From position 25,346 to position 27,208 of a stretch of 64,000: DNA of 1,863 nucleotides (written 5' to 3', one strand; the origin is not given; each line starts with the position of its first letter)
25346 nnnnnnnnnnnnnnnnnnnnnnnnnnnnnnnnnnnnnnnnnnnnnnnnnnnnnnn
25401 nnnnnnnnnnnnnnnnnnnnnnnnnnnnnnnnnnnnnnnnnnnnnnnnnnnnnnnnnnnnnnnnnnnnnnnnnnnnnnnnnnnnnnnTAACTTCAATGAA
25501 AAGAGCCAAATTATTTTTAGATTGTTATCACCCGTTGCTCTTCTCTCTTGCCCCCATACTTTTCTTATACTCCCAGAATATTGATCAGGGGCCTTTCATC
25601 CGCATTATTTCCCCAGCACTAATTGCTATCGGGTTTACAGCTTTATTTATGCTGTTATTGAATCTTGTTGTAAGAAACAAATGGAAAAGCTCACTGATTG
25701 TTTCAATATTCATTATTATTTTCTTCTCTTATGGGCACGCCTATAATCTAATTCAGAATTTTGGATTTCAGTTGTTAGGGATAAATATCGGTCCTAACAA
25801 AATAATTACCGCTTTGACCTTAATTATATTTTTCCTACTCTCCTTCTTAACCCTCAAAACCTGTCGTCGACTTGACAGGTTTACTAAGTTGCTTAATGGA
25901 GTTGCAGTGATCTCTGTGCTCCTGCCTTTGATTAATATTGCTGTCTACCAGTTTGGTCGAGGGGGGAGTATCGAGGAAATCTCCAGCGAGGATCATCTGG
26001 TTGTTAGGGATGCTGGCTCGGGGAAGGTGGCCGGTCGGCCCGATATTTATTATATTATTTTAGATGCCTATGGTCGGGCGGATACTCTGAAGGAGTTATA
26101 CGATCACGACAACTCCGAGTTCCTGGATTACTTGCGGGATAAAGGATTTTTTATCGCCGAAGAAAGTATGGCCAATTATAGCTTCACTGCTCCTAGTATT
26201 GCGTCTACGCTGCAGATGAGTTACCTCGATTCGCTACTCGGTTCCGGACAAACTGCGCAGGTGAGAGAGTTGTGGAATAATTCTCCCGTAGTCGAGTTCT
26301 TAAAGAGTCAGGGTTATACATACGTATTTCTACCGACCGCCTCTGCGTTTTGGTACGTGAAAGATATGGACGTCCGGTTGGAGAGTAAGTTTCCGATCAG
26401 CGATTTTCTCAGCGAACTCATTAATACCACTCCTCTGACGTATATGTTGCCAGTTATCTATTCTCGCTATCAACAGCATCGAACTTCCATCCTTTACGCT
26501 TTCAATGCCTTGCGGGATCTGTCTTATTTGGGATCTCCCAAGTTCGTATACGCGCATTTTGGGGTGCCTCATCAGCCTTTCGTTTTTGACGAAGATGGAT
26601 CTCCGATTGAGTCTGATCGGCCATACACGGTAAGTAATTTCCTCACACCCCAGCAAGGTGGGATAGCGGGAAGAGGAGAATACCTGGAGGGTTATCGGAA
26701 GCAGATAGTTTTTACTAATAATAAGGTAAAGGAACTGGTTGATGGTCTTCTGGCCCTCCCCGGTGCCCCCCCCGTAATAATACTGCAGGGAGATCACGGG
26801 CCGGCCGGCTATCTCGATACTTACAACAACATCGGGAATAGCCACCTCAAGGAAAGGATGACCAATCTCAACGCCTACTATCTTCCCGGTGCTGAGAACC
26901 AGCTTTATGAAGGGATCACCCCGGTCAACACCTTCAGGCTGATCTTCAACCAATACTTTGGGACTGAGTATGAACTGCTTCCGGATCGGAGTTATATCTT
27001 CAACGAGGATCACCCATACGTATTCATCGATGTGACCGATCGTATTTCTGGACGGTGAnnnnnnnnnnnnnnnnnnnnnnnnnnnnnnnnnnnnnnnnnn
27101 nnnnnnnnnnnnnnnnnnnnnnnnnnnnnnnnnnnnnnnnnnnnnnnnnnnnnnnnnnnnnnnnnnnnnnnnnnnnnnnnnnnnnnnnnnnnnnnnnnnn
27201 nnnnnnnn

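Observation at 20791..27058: Phosphonate tailoring pathway embedded in the glycan locus (Ppm-NTase fusion, Ppd, Fe-ADH, second cytidylyltransferase, LTA-synthase-like transferase)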

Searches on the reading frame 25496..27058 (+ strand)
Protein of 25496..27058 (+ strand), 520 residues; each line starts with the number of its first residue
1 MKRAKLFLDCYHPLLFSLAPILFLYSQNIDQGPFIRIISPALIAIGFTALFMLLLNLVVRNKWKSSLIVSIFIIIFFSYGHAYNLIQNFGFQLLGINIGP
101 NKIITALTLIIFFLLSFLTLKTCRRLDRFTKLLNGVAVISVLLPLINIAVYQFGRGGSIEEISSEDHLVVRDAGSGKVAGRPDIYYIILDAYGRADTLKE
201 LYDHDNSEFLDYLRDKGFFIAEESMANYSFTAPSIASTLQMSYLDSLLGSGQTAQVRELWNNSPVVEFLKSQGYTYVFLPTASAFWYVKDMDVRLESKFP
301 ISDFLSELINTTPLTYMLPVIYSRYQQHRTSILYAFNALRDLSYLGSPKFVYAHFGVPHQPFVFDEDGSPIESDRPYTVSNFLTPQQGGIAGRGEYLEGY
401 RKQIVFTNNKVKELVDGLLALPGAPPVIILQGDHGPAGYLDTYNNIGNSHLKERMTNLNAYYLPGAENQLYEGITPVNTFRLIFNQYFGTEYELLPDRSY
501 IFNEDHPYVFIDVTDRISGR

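Call 3: search_protein_families(library=pfam, proteins=[window:25496-27058:+])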
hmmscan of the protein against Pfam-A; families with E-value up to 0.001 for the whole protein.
window:25496-27058:+ (520 aa): 1 family
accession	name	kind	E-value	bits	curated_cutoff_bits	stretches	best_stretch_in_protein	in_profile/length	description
PF00884.28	Sulfatase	-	4.2e-08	33.3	25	1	184-479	3-269/301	Sulfatase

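Call 4: search_protein_families(library=ncbifam, proteins=[window:25496-27058:+])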
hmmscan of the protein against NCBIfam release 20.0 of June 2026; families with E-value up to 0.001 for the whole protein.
window:25496-27058:+ (520 aa): 0 families

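Call 29: search_solved_structures(query=window:25496-27058:+, max_evalue=1, show_alignments=2)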
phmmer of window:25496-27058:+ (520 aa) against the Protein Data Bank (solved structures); distinct sequences matched with E-value up to 1: 0.

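Call 55: find_homologous_proteins(query=window:25496-27058:+, max_evalue=0.00001)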
Query window:25496-27058:+ (520 aa): 5622 proteins with E <= 0.00001 among 8000 candidates; the best 120 are listed.
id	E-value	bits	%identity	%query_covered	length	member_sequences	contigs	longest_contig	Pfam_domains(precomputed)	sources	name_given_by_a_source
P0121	0.0e+0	1176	100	100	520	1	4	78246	PF00884.29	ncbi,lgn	-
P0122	4.8e-161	555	54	99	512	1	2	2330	PF00884.29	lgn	-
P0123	3.5e-123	430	44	97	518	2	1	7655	-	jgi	jgi:hypothetical protein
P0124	9.4e-122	426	44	97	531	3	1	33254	PF00884.29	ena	-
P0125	7.1e-115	403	42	98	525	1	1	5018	PF00884.29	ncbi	-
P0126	9.9e-115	402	39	97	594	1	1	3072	PF00884.29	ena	-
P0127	1.2e-111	392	41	99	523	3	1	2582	PF00884.29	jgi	jgi:hypothetical protein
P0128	2.9e-111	391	41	98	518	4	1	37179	PF00884.29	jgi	-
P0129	4.0e-111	390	41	98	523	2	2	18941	PF00884.29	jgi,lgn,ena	-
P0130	1.3e-110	389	40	98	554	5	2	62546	PF00884.29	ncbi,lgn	ncbi:MAG: sulfatase-like hydrolase/transferase [Candidatus Zixiibacteriota bacterium]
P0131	2.7e-110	388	40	98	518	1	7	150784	PF00884.29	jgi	-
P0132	4.3e-110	387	41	100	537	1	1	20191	PF00884.29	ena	-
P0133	8.3e-110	386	40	98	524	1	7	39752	-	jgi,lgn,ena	-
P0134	1.1e-109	386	38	99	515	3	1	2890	PF00884.29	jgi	jgi:hypothetical protein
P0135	1.4e-109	385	40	98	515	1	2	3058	PF00884.29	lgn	-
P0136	1.5e-109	385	41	97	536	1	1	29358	PF00884.29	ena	-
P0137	3.3e-109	384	41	97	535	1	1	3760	PF00884.29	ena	-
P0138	4.0e-109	384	43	98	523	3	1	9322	PF00884.29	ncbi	-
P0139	6.7e-109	383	42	98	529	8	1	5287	PF00884.29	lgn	-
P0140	3.4e-108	381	41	98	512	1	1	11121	PF00884.29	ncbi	ncbi:MAG: hypothetical protein V2A71_00355 [Candidatus Eisenbacteria bacterium]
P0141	4.4e-108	380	40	97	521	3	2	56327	PF00884.29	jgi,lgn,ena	-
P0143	1.0e-107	379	41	97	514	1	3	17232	PF00884.29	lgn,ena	-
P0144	1.5e-107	379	40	98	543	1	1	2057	PF00884.29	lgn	-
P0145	2.3e-107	378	41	97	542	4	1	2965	PF00884.29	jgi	jgi:Sulfatase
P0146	2.6e-107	378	40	98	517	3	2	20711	PF00884.29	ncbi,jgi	-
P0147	4.6e-107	377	41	98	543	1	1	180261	-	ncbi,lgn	ncbi:MAG: hypothetical protein ABIJ37_06330 [Pseudomonadota bacterium]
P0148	7.3e-107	376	40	97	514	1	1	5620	PF00884.29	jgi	-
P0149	9.3e-107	376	40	97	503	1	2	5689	PF00884.29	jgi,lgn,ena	-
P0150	1.0e-106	376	41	98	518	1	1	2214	PF00884.29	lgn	-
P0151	1.7e-106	375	39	98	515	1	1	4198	PF00884.29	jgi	-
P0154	7.3e-106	373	39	98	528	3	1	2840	PF00884.29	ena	-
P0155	1.2e-105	372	40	98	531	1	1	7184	PF00884.29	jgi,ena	-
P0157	2.0e-105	372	39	100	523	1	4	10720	PF00884.29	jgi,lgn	jgi:hypothetical protein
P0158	2.3e-105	371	39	97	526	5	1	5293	PF00884.29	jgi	jgi:hypothetical protein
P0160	3.0e-105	371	40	98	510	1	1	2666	PF00884.29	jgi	-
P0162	3.4e-105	371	42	97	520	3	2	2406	PF00884.29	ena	-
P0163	4.3e-105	371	39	97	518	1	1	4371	PF00884.29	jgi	jgi:hypothetical protein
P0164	5.6e-105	370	40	97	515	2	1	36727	PF00884.29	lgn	-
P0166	8.4e-105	370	38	97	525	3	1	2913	PF00884.29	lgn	-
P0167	1.3e-104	369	41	100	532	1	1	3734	PF00884.29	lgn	-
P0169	3.1e-104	368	40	99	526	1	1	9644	PF00884.29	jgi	jgi:hypothetical protein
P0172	5.1e-104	367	37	98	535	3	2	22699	PF00884.29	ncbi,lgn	-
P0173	6.2e-104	367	41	98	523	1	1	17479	PF00884.29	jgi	jgi:hypothetical protein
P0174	7.7e-104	366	40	99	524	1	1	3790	PF00884.29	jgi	jgi:hypothetical protein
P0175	1.0e-103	366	40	98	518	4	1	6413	PF00884.29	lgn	-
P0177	1.7e-103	365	40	97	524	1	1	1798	PF00884.29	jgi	jgi:hypothetical protein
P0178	2.2e-103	365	40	97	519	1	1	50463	PF00884.29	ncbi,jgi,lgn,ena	-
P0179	5.5e-103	364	40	97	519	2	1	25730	PF00884.29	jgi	-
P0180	7.5e-103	363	39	100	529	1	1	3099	PF00884.29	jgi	jgi:hypothetical protein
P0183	2.4e-102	362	39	99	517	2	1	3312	PF00884.29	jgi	jgi:hypothetical protein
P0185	3.1e-102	361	39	99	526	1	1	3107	PF00884.29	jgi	-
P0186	3.1e-102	361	39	99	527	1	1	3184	PF00884.29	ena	-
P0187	1.1e-101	359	40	97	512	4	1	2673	PF00884.29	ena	-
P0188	1.4e-101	359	41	97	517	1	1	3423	PF00884.29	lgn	-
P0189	2.0e-101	358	39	98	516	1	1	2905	PF00884.29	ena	-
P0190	2.5e-101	358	40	100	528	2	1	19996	PF00884.29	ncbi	-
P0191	2.6e-101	358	36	99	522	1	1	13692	PF00884.29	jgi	-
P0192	2.6e-101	358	41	91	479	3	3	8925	PF00884.29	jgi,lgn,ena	-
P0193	2.9e-101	358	38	99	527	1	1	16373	PF00884.29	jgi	-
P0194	3.3e-101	358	39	97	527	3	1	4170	PF00884.29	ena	-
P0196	4.3e-101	357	38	99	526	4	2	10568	PF00884.29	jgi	jgi:hypothetical protein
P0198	4.5e-101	357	40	98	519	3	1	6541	PF00884.29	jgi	jgi:hypothetical protein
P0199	1.1e-100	356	38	97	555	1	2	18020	PF00884.29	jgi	jgi:hypothetical protein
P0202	2.8e-100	355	38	100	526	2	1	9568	PF00884.29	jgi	jgi:hypothetical protein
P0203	3.1e-100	355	39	97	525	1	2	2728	PF00884.29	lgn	-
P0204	5.4e-100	354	39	96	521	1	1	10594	PF00884.29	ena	-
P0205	7.3e-100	353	39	98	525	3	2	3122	PF00884.29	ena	-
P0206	8.1e-100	353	39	97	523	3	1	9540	PF00884.29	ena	-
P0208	1.9e-99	352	38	97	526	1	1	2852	PF00884.29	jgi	jgi:hypothetical protein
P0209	2.2e-99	352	39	98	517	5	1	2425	PF00884.29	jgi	-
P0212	4.1e-99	351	40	97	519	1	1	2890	PF00884.29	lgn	-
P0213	5.7e-99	350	39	96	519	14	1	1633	PF00884.29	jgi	-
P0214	5.7e-99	350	38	97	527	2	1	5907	PF00884.29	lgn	-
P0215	6.4e-99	350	39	98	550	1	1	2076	PF00884.29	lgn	-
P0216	6.7e-99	350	37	100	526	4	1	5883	PF00884.29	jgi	-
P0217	1.0e-98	350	38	97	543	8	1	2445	PF00884.29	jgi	-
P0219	1.6e-98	349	39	98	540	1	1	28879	PF00884.29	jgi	jgi:hypothetical protein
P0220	1.8e-98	349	39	98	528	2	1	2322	PF00884.29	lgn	-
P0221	2.0e-98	349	41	97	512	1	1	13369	PF00884.29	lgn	-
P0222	2.9e-98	348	37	100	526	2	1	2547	PF00884.29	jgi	jgi:hypothetical protein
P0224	7.2e-98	347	38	98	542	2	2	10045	PF00884.29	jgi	jgi:hypothetical protein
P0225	8.4e-98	347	38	100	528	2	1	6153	PF00884.29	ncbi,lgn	-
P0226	8.8e-98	346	36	97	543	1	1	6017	PF00884.29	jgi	jgi:hypothetical protein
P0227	1.2e-97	346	37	98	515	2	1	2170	PF00884.29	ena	-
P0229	1.3e-97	346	40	98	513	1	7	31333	PF00884.29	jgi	jgi:hypothetical protein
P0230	1.4e-97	346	38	97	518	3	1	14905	PF00884.29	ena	-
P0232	2.3e-97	345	38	99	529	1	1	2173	PF00884.29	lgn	-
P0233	2.5e-97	345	37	98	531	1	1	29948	PF00884.29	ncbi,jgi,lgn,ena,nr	ncbi:MAG: hypothetical protein OEW00_06240 [candidate division Zixibacteria bacterium]|nr:hypothetic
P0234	2.5e-97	345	37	97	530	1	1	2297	PF00884.29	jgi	jgi:hypothetical protein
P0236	4.0e-97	344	37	98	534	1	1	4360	PF00884.29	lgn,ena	-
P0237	4.6e-97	344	39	93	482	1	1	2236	PF00884.29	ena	-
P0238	4.7e-97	344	37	98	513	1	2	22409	PF00884.29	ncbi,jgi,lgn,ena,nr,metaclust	ncbi:MAG: hypothetical protein AMS15_04145 [Planctomycetes bacterium DG_23]|nr:MAG: hypothetical pro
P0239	8.9e-97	343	38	97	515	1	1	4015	PF00884.29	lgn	-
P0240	9.1e-97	343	37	98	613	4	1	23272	PF00884.29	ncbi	-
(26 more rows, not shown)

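Call 58: find_related_loci(query=A1, collection=metagenome_contigs, flank=10000)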
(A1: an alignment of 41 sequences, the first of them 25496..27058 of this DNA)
Query A1 (520 aa) in metagenome_contigs; peptide patterns used: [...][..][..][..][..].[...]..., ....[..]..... (x = any residue, [..] = any of these).
600 stretches matched a pattern (row limit reached: there are more); 556 encode a relative of the query (tblastn E <= 1e-3); the best 80 are kept; 80 distinct loci.
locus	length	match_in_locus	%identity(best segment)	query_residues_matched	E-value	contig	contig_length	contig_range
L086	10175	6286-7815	43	12-517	4e-120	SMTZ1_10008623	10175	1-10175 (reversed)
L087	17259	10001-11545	40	12-517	2e-110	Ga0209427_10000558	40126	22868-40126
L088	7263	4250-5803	37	8-518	1e-104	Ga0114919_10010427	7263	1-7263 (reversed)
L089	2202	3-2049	37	10-517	4e-110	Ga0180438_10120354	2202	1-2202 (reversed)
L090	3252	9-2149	39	7-520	8e-105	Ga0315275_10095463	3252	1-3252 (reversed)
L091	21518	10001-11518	39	12-514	9e-102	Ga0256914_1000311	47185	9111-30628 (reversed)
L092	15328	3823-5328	40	12-515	2e-98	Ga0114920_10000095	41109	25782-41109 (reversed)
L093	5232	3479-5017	36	12-517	3e-96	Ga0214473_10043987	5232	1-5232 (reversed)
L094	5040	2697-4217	37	12-519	7e-96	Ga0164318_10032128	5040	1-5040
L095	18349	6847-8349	39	12-516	1e-94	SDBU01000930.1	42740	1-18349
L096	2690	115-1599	38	12-515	7e-97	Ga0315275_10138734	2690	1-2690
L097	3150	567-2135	37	12-517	6e-95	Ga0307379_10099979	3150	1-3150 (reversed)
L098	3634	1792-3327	34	12-517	4e-94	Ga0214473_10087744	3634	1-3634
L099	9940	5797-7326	38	12-519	5e-93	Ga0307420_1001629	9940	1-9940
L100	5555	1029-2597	37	12-517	8e-93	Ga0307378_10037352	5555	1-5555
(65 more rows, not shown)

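Call 60: find_encoding_contigs(protein=P0131, flank=7000, max_places=2)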
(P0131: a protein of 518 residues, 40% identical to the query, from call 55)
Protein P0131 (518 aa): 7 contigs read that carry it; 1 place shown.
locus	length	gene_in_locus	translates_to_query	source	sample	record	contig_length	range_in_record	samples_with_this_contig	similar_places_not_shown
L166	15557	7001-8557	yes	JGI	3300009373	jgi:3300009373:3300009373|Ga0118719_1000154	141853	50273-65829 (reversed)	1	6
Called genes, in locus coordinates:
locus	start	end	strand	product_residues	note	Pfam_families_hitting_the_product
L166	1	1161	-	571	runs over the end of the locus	PF02310:B12-binding, PF04055:Radical_SAM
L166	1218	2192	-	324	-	PF01041:DegT_DnrJ_EryC1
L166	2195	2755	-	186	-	PF12802:MarR_2 (weak)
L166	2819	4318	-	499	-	PF02310:B12-binding, PF04055:Radical_SAM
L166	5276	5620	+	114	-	-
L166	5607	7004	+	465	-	-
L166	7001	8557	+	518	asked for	PF00884:Sulfatase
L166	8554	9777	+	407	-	PF01075:Glyco_transf_9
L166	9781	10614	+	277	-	PF01522:Polysacc_deac_1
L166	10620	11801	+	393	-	-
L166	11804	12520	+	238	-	PF00535:Glycos_transf_2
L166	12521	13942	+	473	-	PF02310:B12-binding, PF04055:Radical_SAM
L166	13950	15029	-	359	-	PF00534:Glycos_transf_1, PF13692:Glyco_trans_1_4, PF13524:Glyco_trans_1_2 (weak)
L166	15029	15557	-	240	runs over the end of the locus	-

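Call 61: find_encoding_contigs(protein=P0147, flank=7000, max_places=1)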
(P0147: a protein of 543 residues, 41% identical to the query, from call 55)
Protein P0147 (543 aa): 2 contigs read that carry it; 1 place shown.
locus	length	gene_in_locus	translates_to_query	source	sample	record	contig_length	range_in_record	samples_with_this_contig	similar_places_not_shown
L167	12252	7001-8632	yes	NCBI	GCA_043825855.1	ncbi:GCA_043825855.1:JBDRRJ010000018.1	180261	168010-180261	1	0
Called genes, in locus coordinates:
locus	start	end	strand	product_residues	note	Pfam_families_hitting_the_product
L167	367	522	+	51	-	PF04964:Flp_Fap, PF16982:Flp1_like (weak)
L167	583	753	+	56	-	PF04964:Flp_Fap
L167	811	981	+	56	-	PF04964:Flp_Fap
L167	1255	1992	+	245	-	PF00535:Glycos_transf_2, PF10111:Glyco_tranf_2_2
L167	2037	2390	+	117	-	PF05635:23S_rRNA_IVP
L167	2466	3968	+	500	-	-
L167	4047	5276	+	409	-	PF09594:GT87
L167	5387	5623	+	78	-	-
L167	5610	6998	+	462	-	-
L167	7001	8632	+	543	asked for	-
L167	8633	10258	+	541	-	-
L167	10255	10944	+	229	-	PF00535:Glycos_transf_2, PF13641:Glyco_tranf_2_3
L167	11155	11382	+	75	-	-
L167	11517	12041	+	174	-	PF01478:Peptidase_A24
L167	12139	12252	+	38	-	?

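Call 62: find_encoding_contigs(protein=P0121, flank=10000, max_places=3)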
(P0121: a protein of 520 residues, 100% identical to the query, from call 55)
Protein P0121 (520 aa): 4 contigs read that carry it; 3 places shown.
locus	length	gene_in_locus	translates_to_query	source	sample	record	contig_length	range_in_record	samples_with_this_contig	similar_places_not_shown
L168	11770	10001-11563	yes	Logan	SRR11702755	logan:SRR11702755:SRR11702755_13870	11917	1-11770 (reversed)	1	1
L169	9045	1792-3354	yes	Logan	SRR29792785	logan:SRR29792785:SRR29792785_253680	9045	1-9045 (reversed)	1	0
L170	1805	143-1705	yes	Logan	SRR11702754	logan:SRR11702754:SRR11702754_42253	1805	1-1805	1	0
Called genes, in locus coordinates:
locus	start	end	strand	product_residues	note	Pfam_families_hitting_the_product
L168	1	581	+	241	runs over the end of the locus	?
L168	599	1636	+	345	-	PF04007:DUF354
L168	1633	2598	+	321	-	PF03706:LPG_synthase_TM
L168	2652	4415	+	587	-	PF13231:PMT_2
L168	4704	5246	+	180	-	-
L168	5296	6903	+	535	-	PF13714:PEP_mutase, PF12804:NTP_transf_3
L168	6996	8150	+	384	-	PF02776:TPP_enzyme_N (weak), PF02775:TPP_enzyme_C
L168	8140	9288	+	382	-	PF00465:Fe-ADH, PF13685:Fe-ADH_2, PF25137:ADH_Fe_C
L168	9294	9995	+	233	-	PF00483:NTP_transferase, PF12804:NTP_transf_3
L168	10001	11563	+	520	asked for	PF00884:Sulfatase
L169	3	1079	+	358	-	?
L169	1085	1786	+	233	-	PF00483:NTP_transferase, PF12804:NTP_transf_3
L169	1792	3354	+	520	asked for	PF00884:Sulfatase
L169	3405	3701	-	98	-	-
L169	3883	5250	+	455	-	PF01943:Polysacc_synt, PF13440:Polysacc_synt_3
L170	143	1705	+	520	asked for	PF00884:Sulfatase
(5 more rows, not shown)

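Call 75: predict_structure(alignment_id=A2)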
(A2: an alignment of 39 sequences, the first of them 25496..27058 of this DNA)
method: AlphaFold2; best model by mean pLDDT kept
length: 520 residues; sequences in the alignment: 39
mean_pLDDT: 84.6   pTM: 0.84
mean pLDDT of the five models: 84.6, 83.6, 82.6, 81.7, 81.5
residues with pLDDT >= 90: 286; 70-90: 159; 50-70: 46; < 50: 29
segments of 3 or more residues with pLDDT < 50: 157-179, 385-387
pLDDT, mean of each block of 10 residues (from residue 1): 72 96 88 83 96 94 96 93 81 79 90 97 92 96 94 62 33 42 95 94 96 98 94 91 77 69 91 91 66 81 81 78 83 92 91 92 91 70 49 82 96 97 91 87 74 94 90 96 92 93 75 81
secondary structure, 60 per line:
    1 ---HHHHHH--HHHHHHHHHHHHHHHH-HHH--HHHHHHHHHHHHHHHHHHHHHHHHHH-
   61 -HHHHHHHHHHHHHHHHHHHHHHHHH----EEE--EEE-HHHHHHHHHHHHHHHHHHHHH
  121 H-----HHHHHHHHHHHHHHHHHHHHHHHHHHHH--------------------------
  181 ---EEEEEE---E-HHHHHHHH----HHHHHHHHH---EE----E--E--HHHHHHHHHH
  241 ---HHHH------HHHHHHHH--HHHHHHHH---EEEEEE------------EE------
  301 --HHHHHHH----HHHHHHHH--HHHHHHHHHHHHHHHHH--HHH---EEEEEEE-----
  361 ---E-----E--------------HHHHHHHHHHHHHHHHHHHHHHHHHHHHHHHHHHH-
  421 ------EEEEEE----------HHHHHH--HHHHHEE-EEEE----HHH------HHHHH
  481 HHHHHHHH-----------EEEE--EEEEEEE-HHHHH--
elements in order: H4-9 H12-27 H34-59 H62-86 E91-93 E96-98 H100-121 H127-154 E184-189 H195-202 H207-215 H231-240 H244-247 H254-261 H264-271 E275-280 H303-309 H314-321 H324-340 E349-355 H385-419 E427-432 H443-448 H451-455 E459-462 H476-488 E500-503 E506-512 H514-518
